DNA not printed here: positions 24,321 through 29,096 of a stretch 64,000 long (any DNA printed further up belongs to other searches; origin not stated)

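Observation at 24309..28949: Stand-alone giant SF1 helicase fused to a DUF559/Vsr-like nuclease: candidate single-gene defence factor divergent from an ArsR-controlled operon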

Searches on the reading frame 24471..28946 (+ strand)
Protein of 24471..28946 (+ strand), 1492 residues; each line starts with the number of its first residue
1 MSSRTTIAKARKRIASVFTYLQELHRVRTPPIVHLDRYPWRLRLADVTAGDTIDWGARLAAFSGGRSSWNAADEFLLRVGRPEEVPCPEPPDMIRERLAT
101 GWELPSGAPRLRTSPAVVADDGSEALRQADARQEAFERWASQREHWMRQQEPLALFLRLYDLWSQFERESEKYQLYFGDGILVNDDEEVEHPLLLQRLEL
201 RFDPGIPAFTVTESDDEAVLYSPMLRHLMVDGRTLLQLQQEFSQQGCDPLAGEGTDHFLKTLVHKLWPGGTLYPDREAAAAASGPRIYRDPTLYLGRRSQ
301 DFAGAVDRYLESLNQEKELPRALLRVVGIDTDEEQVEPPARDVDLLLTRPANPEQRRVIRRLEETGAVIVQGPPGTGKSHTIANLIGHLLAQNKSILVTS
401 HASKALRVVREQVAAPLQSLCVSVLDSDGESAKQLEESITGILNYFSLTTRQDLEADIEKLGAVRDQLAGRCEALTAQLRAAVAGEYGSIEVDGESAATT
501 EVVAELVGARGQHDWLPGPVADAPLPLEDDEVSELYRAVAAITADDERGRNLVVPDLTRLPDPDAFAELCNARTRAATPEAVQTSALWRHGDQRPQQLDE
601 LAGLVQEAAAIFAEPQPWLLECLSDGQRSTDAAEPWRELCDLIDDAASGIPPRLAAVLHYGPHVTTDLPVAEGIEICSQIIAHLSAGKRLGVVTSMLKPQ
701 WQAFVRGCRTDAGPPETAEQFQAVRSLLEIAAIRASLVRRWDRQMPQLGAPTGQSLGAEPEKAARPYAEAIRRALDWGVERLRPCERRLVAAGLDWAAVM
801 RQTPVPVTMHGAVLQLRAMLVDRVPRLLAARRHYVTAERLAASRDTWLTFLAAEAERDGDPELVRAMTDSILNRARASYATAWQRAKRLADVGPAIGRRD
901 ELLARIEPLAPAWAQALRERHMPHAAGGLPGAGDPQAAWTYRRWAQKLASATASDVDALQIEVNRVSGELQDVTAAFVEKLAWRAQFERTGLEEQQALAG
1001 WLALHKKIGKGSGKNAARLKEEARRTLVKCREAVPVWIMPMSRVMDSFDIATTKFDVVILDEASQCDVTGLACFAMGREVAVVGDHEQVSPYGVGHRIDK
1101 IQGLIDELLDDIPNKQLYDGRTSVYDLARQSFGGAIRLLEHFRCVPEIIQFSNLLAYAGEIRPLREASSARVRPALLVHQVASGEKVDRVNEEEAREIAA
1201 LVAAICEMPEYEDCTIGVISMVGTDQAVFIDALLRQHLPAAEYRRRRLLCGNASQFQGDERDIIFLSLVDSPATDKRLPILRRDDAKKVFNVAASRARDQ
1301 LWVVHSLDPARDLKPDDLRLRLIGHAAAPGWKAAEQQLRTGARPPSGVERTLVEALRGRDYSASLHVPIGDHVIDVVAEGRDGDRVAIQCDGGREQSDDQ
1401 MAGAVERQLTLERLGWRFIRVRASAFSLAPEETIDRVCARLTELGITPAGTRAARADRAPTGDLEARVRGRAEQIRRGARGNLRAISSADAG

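Call 5: search_protein_families(library=pfam, proteins=[window:24471-28946:+], max_evalue=0.1)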
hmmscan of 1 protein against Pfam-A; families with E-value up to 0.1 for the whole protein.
window:24471-28946:+ (1492 aa): 18 families
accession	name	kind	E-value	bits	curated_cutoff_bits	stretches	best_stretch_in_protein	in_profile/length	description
PF18741.7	MTES_1575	-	2.3e-16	60.1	38.2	1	1349-1441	2-96/96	REase_MTES_1575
PF13086.12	AAA_11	-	2.8e-14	54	27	2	352-415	3-74/257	AAA domain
PF13087.12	AAA_12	-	9.4e-14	51.9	27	1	1137-1304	19-191/195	AAA domain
PF13604.12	AAA_30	-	2.4e-11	44.2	27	1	351-418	2-71/191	AAA domain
PF13245.12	AAA_19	-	2.9e-08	34.4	25.1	1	355-420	1-68/134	AAA domain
PF00580.27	UvrD-helicase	-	7.5e-06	26.2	23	1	352-421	2-73/271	UvrD/REP helicase N-terminal domain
PF20720.3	nSTAND3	-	1.1e-05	25.6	27.2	1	354-411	6-63/155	Novel STAND NTPase 3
PF05127.21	NAT10_TcmA_helicase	-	6.4e-05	23.3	22.7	1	370-446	2-78/176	RNA cytidine acetyltransferase NAT10/TcmA, helicase domain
PF01443.25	Viral_helicase1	-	0.00039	20.7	21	0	369-399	2-33/228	Viral superfamily 1 RNA helicase core domain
PF24883.2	NPHP3_N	-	0.00058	20.5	24.8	1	362-441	19-96/164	Nephrocystin 3, N-terminal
PF13401.12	AAA_22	-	0.0011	19.7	27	1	364-429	4-65/130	AAA domain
PF00270.35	DEAD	-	0.0022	18.2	26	1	352-405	1-57/167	DEAD/DEAH box helicase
PF13191.12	AAA_16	-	0.005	17.8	32.6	1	364-469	23-104/167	AAA ATPase domain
PF04480.18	DUF559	-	0.0094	16.2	20.6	1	1348-1441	17-108/109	Protein of unknown function (DUF559)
PF09848.15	SLFN-g3_helicase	-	0.0095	15.7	24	1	368-417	4-55/354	Schlafen group 3, DNA/RNA helicase domain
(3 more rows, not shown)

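Call 6: search_protein_families(library=padloc, proteins=[window:24471-28946:+], max_evalue=0.1)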
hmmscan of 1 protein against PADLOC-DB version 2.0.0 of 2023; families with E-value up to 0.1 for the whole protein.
window:24471-28946:+ (1492 aa): 16 families
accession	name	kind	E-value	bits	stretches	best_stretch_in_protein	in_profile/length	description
PDLC05009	PDC-S37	-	3.1e-48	162.5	2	1033-1445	916-1342/1550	-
PDLC03924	MkoC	-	2.5e-35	119.9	2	1049-1308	665-945/1136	-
PDLC03920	MkoA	-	6.9e-30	102.1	2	1052-1312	788-1081/1112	-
PDLC02194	Hhe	-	1.1e-25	87.1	2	1035-1444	1361-1783/1911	-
PDLC03921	MkoA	-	3.5e-24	82.6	3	329-414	1003-1093/1607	-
PDLC05064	PDC-S68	-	1.7e-06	24.1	1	354-410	689-745/1273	-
PDLC04140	mad8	-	2.8e-06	25.1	1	357-424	19-70/314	mads_8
PDLC01734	typeIV_RecD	-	0.00014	18.3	1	354-419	343-408/763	RecD_0_IVD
PDLC03802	RTasHel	-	0.00055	16.9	1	350-414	5-70/675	DRT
PDLC01439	typeIV_DinG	-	0.022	11.4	1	356-413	25-80/575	CAS-IV-A; associated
PDLC04476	PDC-M16A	-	0.025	10.9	1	366-415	26-75/691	-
PDLC05035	PDC-S53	-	0.034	10.2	0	354-415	498-558/900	-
PDLC02164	Avs2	-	0.041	9.6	1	361-398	340-378/1504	-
PDLC05066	PDC-S68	-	0.045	9.7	0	351-415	579-646/1202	-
PDLC00122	GajB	-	0.053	10.4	0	362-395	13-46/502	UrvD helicase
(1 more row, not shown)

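Call 7: search_protein_families(library=ncbifam, proteins=[window:24471-28946:+], max_evalue=0.1)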
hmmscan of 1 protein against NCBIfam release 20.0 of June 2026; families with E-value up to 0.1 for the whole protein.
window:24471-28946:+ (1492 aa): 10 families
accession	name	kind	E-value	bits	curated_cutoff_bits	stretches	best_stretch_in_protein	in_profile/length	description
NF058533.1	antiphage_ProA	equivalog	6.8e-47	159.7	1500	2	1033-1457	1282-1719/1903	anti-phage protein ProA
NF042953.1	Hhe_antiphage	equivalog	5e-34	117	2000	2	1033-1448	1260-1687/1797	DUF4011 domain-containing anti-phage protein Hhe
TIGR00376.1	TIGR00376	hypoth_equivalog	7.7e-18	64.3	348.9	3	352-461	160-270/639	IGHMBP2 family helicase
NF040671.1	PLuB_AAA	exception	3.4e-17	61.2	999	3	1183-1306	1119-1231/1256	PLuB system helicase-like protein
TIGR01448.2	helicase_RecD2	equivalog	3.4e-06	25.5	500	1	314-403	277-369/713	SF1B family DNA helicase RecD2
TIGR01447.1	recD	equivalog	4.1e-05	22.3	310.15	1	341-395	138-193/597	exodeoxyribonuclease V subunit alpha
TIGR01420.1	pilT_fam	subfamily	0.0066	15.7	319.1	1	363-399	120-156/343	PilT/PilU family type 4a pilus ATPase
NF005931.1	PRK07952.1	equivalog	0.026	14.1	357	1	365-402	99-136/246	replicative helicase loader DnaC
NF009043.0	PRK12377.1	subfamily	0.062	12.9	389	0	368-403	104-139/248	ATP-binding protein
NF038214.1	IS21_help_AAA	equivalog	0.095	12.4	200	0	362-396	87-121/232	IS21-like element helper ATPase IstB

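Call 10: find_homologous_proteins(query=window:24471-28946:+, max_evalue=1e-10)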
Query window:24471-28946:+ (1492 aa): 2731 proteins with E <= 1e-10 among 8000 candidates; the best 120 are listed.
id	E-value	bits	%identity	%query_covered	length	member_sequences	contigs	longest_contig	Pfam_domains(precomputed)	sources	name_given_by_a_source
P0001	0.0e+0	3090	92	100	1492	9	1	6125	PF13087.13,PF13086.13,PF05127.22,PF13604.13,PF13245.13,PF18741.8,PF20720.4,PF00580.28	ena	-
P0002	0.0e+0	2758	82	100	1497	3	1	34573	PF13087.13,PF13086.13,PF13604.13,PF13245.13,PF18741.8,PF20720.4,PF00580.28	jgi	-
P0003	0.0e+0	2591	78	100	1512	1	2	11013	PF13087.13,PF13086.13,PF13604.13,PF13245.13,PF18741.8,PF20720.4,PF00580.28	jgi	jgi:hypothetical protein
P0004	0.0e+0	2562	78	99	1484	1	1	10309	PF13087.13,PF13086.13,PF13604.13,PF13245.13,PF18741.8,PF20720.4,PF00580.28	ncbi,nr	ncbi:MAG TPA: AAA domain-containing protein [Kofleriaceae bacterium]|nr:AAA domain-containing protei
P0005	0.0e+0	2557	77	100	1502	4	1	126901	PF13087.13,PF13086.13,PF13604.13,PF13245.13,PF18741.8,PF20720.4,PF00580.28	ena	-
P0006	0.0e+0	2388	75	96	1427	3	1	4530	PF13087.13,PF13086.13,PF05127.22,PF13604.13,PF13245.13,PF18741.8,PF20720.4,PF00580.28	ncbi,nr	ncbi:MAG TPA: AAA domain-containing protein, partial [Candidatus Acidoferrum sp.]|nr:AAA domain-cont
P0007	0.0e+0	1979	61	100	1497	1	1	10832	PF13087.13,PF13086.13,PF13604.13,PF13245.13,PF18741.8,PF00580.28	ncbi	-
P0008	0.0e+0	1956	61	99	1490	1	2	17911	PF13087.13,PF13086.13,PF13604.13,PF13245.13,PF18741.8,PF20720.4,PF13191.13,PF00580.28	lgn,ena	-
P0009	0.0e+0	1932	61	100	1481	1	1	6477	PF13087.13,PF13086.13,PF01443.25,PF13604.13,PF13245.13,PF18741.8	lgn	-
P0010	0.0e+0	1932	61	100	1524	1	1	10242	PF13087.13,PF13086.13,PF13604.13,PF13245.13,PF18741.8,PF20720.4,PF13191.13,PF00580.28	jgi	jgi:very-short-patch-repair endonuclease/DNA polymerase III delta prime subunit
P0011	0.0e+0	1726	56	100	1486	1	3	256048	PF13087.13,PF13086.13,PF13604.13,PF13245.13,PF18741.8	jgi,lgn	-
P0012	0.0e+0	1681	56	97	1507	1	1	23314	PF13087.13,PF13086.13,PF13604.13,PF13245.13,PF18741.8,PF13191.13,PF00580.28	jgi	jgi:very-short-patch-repair endonuclease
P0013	0.0e+0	1567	50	99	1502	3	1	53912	PF13087.13,PF13086.13,PF13604.13,PF13245.13,PF18741.8,PF00580.28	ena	-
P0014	0.0e+0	1562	53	90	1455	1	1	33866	PF13087.13,PF13086.13,PF13604.13,PF24883.3,PF13245.13,PF18741.8,PF09848.16,PF00580.28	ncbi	-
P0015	0.0e+0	1550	50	99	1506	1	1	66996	PF04480.19,PF13087.13,PF13086.13,PF05127.22,PF13604.13,PF13245.13,PF18741.8,PF20720.4,PF00580.28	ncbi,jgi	ncbi:MAG: AAA domain-containing protein [Planctomycetota bacterium]|jgi:very-short-patch-repair endo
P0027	0.0e+0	1445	49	99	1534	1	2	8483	PF13087.13,PF13086.13,PF05127.22,PF13604.13,PF13245.13,PF18741.8,PF20720.4,PF00580.28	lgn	-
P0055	0.0e+0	1393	47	99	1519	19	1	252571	PF13087.13,PF13086.13,PF05127.22,PF01443.25,PF13604.13,PF13245.13,PF18741.8,PF20720.4,PF00580.28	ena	-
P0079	0.0e+0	1372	47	99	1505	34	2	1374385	PF13087.13,PF13086.13,PF13604.13,PF13245.13,PF18741.8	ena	-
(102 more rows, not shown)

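Call 13: find_encoding_contigs(protein=P0002, flank=10000, max_places=3)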
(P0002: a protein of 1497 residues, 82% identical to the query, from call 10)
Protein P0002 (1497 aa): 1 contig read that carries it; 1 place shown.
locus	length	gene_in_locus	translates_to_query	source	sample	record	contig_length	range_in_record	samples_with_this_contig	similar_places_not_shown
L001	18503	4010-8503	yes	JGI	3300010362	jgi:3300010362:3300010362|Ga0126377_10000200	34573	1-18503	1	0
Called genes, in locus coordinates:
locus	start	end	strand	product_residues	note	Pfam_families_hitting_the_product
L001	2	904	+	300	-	PF00491:Arginase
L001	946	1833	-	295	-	-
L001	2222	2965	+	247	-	PF00775:Dioxygenase_C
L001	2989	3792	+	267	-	PF00702:Hydrolase, PF13344:Hydrolase_6, PF13419:HAD_2, PF13242:Hydrolase_like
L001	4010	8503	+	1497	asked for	PF00580:UvrD-helicase (faint), PF13086:AAA_11, PF13245:AAA_19 (weak), PF13604:AAA_30 (weak), PF20720:nSTAND3 (faint), PF13087:AAA_12, PF18741:MTES_1575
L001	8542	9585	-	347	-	PF19875:DUF6348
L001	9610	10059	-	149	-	PF12680:SnoaL_2 (weak)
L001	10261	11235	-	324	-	PF00126:HTH_1, PF03466:LysR_substrate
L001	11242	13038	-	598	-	-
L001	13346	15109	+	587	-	-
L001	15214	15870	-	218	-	PF00578:AhpC-TSA, PF08534:Redoxin, PF10417:1-cysPrx_C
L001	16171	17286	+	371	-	PF06580:His_kinase, PF02518:HATPase_c (faint)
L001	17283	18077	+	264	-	PF00072:Response_reg, PF04397:LytTR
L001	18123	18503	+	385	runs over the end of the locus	PF01965:DJ-1_PfpI, PF23914:TPR_CcmH_CycH (weak), PF13174:TPR_6 (faint), PF13432:TPR_16 (weak), PF14559:TPR_19 (faint)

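Call 14: find_encoding_contigs(protein=P0005, flank=10000, max_places=3)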
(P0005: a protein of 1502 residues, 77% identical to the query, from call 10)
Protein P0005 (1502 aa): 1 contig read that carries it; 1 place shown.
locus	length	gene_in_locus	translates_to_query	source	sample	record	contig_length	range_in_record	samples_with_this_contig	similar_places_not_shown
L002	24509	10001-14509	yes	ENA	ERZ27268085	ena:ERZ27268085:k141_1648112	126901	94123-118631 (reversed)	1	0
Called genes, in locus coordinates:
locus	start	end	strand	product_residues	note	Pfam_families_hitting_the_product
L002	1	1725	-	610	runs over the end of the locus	-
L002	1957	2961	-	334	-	PF01965:DJ-1_PfpI, PF00165:HTH_AraC (faint), PF12833:HTH_18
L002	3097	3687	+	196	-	-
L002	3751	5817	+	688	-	PF01979:Amidohydro_1, PF07969:Amidohydro_3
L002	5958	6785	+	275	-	PF08668:HDOD, PF01966:HD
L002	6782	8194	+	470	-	PF00890:FAD_binding_2 (weak), PF01134:GIDA (weak), PF01262:AlaDh_PNT_C (faint), PF03486:HI0933_like (faint), PF07992:Pyr_redox_2, PF12831:FAD_oxidored, PF00070:Pyr_redox, PF02852:Pyr_redox_dim, +2 more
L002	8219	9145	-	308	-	PF00126:HTH_1, PF03466:LysR_substrate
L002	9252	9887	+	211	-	PF02798:GST_N, PF13417:GST_N_3, PF13409:GST_N_2, PF13410:GST_C_2 (faint), PF00043:GST_C (weak)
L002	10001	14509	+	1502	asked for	PF00580:UvrD-helicase (faint), PF13086:AAA_11, PF13245:AAA_19 (weak), PF13604:AAA_30 (weak), PF20720:nSTAND3 (faint), PF13087:AAA_12, PF18741:MTES_1575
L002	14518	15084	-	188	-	PF16036:Chalcone_3, PF16035:Chalcone_2 (faint)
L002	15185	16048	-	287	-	PF00126:HTH_1, PF03466:LysR_substrate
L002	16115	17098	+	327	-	PF08240:ADH_N, PF00107:ADH_zinc_N, PF13602:ADH_zinc_N_2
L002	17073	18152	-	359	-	PF00801:PKD, PF18911:PKD_4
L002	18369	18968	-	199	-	-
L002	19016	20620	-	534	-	-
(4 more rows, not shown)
